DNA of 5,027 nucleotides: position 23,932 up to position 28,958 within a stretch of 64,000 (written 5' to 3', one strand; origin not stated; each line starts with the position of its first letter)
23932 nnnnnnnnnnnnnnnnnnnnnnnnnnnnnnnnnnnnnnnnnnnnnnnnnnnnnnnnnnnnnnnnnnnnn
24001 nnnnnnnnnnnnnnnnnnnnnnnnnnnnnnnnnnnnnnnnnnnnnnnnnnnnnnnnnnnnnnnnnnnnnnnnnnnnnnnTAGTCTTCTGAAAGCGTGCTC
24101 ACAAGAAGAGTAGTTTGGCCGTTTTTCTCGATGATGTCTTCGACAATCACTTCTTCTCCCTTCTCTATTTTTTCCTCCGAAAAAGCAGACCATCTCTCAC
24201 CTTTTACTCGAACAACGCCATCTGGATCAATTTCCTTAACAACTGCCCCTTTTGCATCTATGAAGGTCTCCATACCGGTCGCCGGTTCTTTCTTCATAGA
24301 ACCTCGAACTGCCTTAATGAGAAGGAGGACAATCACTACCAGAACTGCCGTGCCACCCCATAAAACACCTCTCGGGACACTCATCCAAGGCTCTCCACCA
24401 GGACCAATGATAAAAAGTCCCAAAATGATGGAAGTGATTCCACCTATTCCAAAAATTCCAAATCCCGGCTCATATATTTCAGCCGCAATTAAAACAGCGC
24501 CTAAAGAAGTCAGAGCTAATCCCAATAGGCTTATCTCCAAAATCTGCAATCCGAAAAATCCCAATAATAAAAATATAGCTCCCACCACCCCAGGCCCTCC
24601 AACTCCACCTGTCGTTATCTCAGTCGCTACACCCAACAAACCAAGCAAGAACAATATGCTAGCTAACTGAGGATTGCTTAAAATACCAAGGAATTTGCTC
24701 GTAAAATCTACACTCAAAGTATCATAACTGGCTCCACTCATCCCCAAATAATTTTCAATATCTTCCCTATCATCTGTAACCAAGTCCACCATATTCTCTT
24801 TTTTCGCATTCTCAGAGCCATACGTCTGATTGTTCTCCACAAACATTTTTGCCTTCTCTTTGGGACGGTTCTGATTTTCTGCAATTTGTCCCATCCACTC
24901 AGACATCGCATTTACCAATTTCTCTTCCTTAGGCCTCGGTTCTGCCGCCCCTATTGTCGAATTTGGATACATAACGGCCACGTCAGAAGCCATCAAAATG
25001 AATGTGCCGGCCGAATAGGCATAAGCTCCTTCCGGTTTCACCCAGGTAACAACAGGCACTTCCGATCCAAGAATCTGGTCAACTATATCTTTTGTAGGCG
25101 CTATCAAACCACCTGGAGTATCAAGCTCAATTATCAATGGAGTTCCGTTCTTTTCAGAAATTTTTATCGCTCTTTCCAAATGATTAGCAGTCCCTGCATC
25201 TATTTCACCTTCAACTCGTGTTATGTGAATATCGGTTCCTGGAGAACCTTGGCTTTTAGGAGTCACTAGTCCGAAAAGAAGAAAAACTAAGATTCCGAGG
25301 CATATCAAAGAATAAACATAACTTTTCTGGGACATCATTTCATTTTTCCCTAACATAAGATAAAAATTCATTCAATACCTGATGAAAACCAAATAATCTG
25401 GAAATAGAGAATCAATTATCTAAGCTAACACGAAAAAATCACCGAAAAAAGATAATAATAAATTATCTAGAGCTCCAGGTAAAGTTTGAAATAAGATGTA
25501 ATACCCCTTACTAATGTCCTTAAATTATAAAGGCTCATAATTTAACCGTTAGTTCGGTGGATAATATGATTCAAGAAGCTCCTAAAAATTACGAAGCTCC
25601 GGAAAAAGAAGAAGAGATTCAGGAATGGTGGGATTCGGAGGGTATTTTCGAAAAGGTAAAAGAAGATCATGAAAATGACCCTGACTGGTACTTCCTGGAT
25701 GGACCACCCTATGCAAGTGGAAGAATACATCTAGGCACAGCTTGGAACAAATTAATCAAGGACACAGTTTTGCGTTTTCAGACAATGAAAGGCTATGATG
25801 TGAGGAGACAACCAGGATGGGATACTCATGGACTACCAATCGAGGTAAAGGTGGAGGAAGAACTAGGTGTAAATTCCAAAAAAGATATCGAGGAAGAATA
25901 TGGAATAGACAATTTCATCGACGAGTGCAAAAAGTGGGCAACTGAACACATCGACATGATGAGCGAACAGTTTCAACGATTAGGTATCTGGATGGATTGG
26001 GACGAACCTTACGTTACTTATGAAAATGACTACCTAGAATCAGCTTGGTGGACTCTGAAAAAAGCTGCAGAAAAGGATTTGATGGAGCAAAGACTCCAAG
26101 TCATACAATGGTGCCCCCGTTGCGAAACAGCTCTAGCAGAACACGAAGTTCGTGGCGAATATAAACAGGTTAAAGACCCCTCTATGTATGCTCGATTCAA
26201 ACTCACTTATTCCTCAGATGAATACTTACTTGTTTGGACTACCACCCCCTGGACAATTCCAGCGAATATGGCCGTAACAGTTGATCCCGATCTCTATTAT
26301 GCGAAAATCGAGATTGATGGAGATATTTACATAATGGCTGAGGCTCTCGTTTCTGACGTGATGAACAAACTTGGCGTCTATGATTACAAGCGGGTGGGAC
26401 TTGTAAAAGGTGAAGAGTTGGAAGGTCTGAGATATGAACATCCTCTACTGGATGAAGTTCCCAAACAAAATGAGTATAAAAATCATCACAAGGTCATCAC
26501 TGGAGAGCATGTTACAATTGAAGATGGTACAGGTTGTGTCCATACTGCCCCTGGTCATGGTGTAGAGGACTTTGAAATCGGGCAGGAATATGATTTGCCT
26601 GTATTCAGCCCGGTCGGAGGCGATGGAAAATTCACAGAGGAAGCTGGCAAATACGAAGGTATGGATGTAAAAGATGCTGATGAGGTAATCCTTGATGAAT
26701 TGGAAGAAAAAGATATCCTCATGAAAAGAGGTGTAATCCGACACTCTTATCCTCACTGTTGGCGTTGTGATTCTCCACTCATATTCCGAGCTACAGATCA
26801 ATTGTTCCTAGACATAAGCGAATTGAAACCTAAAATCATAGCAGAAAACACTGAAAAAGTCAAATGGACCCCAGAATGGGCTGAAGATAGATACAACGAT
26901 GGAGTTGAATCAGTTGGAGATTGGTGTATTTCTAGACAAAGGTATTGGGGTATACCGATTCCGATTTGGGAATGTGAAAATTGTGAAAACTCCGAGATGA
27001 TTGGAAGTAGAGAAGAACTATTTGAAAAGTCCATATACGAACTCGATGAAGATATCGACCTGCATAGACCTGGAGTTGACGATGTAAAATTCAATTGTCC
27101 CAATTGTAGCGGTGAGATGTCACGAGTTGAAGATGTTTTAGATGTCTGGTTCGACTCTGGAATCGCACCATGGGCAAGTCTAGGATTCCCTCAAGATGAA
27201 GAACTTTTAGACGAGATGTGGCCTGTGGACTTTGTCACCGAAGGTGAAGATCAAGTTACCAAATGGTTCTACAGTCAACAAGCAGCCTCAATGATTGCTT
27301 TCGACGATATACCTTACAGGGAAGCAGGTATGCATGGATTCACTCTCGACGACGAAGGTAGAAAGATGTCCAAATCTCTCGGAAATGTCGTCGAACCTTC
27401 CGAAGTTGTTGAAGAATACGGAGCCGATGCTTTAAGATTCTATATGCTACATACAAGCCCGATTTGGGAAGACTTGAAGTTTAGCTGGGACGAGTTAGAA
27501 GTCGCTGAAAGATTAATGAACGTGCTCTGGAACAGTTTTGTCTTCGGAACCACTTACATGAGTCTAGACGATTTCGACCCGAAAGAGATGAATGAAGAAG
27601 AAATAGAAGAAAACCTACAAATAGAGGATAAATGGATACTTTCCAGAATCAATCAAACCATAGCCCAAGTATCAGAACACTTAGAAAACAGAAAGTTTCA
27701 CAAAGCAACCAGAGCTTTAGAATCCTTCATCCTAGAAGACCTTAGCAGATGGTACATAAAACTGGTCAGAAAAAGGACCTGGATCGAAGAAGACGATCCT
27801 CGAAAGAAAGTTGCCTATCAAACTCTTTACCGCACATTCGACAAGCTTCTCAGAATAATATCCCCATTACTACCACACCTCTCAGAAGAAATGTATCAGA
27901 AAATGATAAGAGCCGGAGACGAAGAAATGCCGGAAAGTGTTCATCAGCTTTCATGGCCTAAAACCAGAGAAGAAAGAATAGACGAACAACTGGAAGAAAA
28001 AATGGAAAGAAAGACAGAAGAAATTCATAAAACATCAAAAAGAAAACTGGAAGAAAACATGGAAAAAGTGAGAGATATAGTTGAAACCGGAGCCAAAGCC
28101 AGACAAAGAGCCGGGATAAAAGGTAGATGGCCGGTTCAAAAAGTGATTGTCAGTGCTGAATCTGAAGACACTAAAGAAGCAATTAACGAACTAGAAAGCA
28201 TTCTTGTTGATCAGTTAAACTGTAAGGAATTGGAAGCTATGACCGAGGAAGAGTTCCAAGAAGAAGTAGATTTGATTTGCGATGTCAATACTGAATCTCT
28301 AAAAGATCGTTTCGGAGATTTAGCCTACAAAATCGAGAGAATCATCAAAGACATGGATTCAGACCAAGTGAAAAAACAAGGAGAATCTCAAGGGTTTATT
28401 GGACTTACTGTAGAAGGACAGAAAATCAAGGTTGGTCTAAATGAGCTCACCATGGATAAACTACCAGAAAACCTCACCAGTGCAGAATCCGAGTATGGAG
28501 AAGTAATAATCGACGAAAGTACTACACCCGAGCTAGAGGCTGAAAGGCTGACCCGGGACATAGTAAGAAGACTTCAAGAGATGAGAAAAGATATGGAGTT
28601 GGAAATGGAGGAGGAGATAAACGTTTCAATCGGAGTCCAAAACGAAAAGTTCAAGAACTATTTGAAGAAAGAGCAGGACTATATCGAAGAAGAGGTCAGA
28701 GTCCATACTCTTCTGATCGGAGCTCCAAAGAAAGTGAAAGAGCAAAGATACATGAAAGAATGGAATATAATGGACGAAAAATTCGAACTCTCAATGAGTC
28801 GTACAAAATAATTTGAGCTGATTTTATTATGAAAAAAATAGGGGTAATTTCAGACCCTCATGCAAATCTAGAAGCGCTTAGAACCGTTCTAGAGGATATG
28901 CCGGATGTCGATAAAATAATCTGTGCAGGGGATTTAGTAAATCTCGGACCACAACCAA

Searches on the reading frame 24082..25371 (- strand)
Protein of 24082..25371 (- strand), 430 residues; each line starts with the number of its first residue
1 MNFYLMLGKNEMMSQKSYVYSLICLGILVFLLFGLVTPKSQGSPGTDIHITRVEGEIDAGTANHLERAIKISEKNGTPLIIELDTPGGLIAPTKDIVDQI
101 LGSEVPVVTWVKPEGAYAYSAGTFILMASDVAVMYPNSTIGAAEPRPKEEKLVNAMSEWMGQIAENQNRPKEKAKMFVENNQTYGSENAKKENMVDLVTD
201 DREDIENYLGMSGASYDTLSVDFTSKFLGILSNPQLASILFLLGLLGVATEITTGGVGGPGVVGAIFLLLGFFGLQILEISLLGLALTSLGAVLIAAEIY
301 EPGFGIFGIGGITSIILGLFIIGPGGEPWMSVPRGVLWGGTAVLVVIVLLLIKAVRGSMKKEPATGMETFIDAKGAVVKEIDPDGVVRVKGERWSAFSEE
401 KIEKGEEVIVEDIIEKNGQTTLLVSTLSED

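Call 19: search_protein_families(library=pfam, proteins=[window:24082-25371:-], max_evalue=0.00001)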
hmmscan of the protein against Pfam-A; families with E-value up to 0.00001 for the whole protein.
window:24082-25371:- (430 aa): 3 families
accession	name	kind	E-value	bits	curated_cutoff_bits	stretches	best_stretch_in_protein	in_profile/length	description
PF24961.1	NfeD_membrane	-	1.1e-20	74.3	26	1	236-351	2-116/119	NfeD integral membrane domain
PF25145.1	NfeD1b_N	-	1.8e-20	73.8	40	1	48-206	2-163/189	NfeD1b, N-terminal domain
PF01957.25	NfeD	-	1.5e-09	38.3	29.1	1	368-413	2-48/57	NfeD-like C-terminal, partner-binding domain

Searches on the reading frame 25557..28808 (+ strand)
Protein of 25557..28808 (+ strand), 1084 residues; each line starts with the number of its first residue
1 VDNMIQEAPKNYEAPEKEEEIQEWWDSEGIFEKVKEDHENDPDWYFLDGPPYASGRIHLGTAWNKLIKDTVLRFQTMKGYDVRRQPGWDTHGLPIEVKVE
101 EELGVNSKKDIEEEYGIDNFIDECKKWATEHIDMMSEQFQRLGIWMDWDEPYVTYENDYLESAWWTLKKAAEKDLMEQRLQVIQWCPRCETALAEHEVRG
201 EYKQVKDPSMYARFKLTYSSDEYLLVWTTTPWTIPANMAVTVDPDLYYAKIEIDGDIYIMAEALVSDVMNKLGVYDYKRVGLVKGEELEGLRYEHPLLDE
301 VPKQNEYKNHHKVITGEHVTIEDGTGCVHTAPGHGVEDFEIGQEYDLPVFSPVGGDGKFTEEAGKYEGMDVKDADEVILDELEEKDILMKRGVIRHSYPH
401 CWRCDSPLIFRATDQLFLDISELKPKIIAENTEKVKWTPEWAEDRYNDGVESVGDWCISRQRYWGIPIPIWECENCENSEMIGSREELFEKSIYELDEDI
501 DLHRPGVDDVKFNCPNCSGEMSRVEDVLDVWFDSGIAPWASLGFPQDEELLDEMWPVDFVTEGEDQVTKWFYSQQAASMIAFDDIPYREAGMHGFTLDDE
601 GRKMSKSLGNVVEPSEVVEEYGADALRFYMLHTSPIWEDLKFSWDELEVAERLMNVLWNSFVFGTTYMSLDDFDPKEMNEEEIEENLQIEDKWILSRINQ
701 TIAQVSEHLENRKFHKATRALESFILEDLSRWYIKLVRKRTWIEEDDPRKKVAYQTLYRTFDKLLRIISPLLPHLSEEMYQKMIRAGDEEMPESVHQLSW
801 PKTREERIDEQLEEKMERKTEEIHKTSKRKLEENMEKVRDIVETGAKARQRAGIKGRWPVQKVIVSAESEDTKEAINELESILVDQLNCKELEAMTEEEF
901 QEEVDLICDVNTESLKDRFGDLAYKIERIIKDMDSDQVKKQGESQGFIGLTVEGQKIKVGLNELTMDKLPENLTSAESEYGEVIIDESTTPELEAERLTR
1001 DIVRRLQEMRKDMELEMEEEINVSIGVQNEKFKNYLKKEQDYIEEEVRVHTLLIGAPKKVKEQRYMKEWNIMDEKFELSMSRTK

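Call 22: list_cluster_members(proteins=[window:25557-28808:+, window:18742-21216:-, window:8427-10373:+, window:16470-17156:+, window:61616-63013:-, window:46800-49067:+, window:11798-13681:+, window:39612-40331:-, window:38339-38749:+, window:37720-38250:+])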
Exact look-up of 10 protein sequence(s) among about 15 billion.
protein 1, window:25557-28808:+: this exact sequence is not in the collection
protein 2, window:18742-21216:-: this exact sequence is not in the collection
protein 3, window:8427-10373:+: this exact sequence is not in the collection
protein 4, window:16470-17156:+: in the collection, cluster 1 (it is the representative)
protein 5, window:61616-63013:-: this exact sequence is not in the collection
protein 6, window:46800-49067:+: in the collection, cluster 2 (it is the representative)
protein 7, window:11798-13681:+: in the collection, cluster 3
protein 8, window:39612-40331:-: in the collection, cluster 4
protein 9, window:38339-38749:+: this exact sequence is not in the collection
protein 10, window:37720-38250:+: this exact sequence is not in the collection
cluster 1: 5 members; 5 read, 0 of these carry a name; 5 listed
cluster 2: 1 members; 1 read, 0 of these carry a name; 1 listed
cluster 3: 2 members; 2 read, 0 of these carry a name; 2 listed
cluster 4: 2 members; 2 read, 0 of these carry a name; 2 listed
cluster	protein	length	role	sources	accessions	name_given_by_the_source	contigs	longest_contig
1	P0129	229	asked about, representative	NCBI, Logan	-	-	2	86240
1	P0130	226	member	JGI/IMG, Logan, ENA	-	-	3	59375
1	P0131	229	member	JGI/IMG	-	-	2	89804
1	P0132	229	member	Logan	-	-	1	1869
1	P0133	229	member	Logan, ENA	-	-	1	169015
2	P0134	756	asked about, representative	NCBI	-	-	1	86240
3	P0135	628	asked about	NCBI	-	-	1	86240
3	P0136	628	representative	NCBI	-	-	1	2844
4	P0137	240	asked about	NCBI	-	-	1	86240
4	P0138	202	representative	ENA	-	-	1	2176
